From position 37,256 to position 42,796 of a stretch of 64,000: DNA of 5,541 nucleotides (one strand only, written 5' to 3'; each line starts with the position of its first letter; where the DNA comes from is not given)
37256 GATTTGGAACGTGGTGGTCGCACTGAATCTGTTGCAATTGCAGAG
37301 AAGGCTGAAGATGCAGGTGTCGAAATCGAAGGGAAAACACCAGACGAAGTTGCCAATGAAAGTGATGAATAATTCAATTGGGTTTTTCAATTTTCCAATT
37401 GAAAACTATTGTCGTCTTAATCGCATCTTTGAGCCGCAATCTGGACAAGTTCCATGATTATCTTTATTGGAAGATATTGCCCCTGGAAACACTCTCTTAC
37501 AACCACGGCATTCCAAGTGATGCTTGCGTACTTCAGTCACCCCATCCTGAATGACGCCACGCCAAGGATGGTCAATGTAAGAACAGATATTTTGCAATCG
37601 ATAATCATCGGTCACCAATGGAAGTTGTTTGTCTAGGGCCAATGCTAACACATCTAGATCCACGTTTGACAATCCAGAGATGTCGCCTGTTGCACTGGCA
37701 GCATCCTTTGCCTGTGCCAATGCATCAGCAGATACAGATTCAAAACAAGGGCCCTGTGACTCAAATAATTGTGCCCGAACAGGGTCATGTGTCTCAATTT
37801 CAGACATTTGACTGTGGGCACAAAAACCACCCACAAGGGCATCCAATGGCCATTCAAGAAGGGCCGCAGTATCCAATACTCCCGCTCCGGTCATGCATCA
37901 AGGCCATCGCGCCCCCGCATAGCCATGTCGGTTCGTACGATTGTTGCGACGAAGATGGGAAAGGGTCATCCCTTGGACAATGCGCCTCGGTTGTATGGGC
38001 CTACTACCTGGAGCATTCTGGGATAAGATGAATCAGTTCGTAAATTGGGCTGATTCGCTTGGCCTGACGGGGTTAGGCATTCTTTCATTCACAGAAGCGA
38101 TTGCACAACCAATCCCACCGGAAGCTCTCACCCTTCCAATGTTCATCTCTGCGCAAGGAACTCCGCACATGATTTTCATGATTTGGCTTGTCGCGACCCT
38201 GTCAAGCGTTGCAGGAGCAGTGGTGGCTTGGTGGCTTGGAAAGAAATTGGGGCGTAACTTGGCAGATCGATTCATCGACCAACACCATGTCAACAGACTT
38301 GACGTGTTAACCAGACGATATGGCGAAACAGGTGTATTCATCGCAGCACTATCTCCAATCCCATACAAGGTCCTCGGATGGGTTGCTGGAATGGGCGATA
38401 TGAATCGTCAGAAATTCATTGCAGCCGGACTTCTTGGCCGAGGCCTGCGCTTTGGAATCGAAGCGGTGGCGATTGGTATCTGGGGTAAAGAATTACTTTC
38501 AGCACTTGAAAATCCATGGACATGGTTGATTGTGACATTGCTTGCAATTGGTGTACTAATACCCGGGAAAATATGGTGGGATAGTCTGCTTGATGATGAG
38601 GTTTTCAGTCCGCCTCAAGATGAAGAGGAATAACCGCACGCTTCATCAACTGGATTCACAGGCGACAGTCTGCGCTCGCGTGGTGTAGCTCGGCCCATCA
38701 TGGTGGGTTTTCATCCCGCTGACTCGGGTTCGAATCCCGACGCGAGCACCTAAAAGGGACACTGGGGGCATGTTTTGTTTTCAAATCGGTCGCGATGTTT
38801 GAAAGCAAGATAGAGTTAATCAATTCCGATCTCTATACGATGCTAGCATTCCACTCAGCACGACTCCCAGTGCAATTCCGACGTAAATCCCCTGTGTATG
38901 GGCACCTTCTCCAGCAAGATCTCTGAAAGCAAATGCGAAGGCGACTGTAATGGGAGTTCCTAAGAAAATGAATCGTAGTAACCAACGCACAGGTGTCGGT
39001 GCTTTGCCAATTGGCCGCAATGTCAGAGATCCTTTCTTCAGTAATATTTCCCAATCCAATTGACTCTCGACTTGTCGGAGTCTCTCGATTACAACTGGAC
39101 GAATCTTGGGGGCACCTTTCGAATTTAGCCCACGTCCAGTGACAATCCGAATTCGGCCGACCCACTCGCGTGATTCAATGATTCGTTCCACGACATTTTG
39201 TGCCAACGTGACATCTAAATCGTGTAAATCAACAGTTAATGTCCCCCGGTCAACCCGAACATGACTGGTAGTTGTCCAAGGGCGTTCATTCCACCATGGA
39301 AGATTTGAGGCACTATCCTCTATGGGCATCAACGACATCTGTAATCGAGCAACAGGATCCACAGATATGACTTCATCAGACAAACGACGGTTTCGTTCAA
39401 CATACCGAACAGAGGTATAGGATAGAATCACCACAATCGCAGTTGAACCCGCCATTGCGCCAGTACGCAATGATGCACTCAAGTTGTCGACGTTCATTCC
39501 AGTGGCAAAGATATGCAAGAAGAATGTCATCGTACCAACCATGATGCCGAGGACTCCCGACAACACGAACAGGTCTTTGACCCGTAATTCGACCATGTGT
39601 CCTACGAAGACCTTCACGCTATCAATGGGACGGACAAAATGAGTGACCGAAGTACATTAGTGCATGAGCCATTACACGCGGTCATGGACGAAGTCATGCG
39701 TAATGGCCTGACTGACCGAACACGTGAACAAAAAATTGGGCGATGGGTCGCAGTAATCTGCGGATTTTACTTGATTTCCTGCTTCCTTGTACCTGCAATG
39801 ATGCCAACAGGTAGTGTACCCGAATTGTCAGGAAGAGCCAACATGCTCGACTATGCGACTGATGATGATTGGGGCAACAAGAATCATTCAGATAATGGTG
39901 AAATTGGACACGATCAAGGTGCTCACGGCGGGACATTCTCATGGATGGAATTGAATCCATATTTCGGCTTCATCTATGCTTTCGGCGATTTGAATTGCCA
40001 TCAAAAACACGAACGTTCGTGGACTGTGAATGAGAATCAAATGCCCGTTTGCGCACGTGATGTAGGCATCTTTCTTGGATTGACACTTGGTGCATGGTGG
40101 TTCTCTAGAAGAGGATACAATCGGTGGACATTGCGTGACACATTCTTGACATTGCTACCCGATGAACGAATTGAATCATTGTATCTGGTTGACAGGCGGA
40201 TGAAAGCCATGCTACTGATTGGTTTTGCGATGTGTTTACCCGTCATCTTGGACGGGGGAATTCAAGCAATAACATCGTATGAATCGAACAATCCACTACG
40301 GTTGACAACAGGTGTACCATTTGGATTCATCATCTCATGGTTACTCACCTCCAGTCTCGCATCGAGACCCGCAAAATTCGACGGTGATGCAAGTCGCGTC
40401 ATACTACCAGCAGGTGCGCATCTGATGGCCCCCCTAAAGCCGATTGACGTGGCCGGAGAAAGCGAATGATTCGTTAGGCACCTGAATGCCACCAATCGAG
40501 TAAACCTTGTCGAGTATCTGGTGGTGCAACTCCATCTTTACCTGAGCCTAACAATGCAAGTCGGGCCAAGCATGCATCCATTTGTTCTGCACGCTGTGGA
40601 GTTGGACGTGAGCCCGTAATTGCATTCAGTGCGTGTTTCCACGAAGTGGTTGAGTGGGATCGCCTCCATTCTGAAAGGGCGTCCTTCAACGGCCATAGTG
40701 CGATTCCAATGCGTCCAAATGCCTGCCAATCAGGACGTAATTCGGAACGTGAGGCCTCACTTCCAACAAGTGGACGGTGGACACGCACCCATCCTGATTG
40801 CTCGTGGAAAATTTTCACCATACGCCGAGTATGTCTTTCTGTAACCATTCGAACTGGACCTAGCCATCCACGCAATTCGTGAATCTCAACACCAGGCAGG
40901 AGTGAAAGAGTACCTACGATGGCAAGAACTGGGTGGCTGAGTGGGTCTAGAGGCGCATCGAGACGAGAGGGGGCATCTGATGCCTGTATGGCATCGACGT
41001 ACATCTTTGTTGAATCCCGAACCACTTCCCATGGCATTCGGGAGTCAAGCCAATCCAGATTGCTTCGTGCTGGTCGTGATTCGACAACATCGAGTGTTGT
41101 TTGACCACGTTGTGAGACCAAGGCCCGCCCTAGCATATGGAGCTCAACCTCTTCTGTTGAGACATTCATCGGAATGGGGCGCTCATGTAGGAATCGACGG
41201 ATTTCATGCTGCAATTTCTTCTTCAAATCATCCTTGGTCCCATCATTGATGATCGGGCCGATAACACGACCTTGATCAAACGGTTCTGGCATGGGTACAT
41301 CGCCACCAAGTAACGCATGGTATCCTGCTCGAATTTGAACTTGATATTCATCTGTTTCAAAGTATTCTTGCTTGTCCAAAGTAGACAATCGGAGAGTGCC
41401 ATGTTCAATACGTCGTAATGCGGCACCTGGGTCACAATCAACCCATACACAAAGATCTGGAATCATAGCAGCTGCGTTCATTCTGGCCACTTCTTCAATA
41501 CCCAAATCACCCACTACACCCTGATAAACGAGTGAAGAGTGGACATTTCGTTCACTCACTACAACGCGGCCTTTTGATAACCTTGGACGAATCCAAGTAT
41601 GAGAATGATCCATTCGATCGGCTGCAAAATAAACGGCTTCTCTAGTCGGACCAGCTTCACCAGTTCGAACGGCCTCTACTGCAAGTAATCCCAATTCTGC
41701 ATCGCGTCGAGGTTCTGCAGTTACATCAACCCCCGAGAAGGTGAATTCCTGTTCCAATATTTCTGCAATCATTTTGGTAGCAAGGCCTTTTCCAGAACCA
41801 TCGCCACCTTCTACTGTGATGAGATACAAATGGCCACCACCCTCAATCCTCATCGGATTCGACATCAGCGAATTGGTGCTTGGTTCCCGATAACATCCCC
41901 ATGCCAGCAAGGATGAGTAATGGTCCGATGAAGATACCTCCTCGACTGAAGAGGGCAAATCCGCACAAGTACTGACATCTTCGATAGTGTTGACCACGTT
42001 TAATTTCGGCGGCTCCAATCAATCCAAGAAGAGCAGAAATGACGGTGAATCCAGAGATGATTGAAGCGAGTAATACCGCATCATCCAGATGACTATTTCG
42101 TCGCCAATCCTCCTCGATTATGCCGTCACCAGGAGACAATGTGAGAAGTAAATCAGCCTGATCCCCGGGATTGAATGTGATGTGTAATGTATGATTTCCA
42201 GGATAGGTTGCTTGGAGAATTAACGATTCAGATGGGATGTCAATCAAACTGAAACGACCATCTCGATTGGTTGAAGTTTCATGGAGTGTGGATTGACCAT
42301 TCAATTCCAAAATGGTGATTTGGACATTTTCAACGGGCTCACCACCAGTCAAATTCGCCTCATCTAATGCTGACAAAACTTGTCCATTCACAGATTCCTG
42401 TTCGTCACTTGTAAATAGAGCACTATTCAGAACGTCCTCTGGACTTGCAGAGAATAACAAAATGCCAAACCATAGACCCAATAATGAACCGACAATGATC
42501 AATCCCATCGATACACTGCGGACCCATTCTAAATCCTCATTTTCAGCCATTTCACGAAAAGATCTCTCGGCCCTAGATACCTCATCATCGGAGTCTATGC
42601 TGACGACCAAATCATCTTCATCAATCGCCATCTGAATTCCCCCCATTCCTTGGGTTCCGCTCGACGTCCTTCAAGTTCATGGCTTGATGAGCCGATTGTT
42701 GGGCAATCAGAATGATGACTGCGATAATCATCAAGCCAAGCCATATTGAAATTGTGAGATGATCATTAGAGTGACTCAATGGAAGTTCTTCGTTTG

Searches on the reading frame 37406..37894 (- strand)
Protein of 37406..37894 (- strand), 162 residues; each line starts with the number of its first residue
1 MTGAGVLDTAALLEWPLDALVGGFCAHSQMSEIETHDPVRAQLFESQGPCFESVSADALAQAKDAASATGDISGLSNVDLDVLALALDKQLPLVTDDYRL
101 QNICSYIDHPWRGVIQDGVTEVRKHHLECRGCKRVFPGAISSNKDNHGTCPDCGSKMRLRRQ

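Call 6: search_protein_families(library=pfam, proteins=[window:37406-37894:-], max_evalue=0.01)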
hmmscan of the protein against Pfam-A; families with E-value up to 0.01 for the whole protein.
window:37406-37894:- (162 aa): 4 families
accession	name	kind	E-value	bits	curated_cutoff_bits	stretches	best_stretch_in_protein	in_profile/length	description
PF17146.10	PIN_6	-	1.1e-07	32.6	27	1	6-87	2-85/87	PIN domain of ribonuclease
PF23455.1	DUF7129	-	0.0038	17.4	30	1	126-158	11-38/45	Domain of unknown function (DUF7129)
PF20698.3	PIN-TPR-GreABC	-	0.0052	17.5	27.8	1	72-103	104-135/138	PIN domain associated with the TPR-GreAB-C-PIN system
PF09723.15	Zn_ribbon_8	-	0.0056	17.1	34.4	1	128-157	7-37/41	Zinc ribbon domain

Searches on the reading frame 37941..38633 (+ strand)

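Call 6: search_protein_families(library=pfam, proteins=[window:37941-38633:+], max_evalue=0.01)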
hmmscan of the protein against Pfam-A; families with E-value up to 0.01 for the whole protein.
window:37941-38633:+ (230 aa): 1 family
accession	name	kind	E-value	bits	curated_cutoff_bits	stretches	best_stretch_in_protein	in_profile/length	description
PF09335.16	VTT_dom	-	5.7e-17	62.8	33.9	1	78-176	16-119/123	VTT domain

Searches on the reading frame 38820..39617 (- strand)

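Call 6: search_protein_families(library=pfam, proteins=[window:38820-39617:-], max_evalue=0.01)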
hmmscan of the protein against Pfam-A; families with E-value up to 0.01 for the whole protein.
window:38820-39617:- (265 aa): 1 family
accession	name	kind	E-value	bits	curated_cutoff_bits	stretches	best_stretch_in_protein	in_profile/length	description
PF01713.27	Smr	-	0.00043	20.8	25.7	1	129-184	1-54/77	Smr domain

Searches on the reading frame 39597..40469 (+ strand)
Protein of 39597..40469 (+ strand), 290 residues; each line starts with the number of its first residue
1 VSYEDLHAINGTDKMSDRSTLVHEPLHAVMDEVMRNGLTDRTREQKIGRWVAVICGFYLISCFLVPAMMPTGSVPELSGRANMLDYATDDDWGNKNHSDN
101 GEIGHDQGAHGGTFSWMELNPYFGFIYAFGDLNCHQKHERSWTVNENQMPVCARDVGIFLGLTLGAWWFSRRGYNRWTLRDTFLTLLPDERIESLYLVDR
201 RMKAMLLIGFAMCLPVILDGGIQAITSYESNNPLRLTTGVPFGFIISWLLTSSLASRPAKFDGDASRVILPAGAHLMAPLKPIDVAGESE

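Call 6: search_protein_families(library=pfam, proteins=[window:39597-40469:+], max_evalue=0.01)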
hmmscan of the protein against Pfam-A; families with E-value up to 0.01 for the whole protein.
window:39597-40469:+ (290 aa): 1 family
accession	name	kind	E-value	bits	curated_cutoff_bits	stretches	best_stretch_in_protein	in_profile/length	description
PF09858.14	DUF2085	-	1.1e-22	80.6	25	1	134-248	1-89/90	Predicted membrane protein (DUF2085)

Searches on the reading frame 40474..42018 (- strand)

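Call 6: search_protein_families(library=pfam, proteins=[window:40474-42018:-], max_evalue=0.01)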
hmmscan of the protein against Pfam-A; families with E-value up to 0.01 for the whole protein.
window:40474-42018:- (514 aa): 1 family
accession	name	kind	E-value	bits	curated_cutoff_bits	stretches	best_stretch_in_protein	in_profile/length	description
PF02223.23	Thymidylate_kin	-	8.7e-25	87.9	27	1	69-237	1-163/185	Thymidylate kinase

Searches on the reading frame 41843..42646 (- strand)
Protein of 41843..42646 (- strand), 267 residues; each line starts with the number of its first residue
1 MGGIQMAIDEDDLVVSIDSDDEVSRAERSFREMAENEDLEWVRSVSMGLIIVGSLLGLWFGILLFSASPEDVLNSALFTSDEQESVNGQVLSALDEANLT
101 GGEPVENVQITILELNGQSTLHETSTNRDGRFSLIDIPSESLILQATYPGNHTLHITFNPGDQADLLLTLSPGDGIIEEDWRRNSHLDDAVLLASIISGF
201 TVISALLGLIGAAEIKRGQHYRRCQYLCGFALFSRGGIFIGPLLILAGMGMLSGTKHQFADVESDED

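Call 6: search_protein_families(library=pfam, proteins=[window:41843-42646:-], max_evalue=0.01)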
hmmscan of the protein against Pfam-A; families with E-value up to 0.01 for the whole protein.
window:41843-42646:- (267 aa): 4 families
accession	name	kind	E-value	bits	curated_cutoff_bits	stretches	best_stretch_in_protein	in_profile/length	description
PF13620.12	CarboxypepD_reg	-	3.8e-08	34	32.3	1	101-170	10-81/82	Carboxypeptidase regulatory-like domain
PF13715.12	CarbopepD_reg_2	-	0.00012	22.5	32.2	1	101-169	10-75/88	CarboxypepD_reg-like domain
PF09430.16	EMC7_beta-sandw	-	0.0051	17.4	26.6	1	106-151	8-50/122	ER membrane protein complex subunit 7, beta-sandwich domain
PF11974.14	bMG3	-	0.0087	16.4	34.9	0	98-134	21-56/103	Bacterial alpha-2-macroglobulin MG3 domain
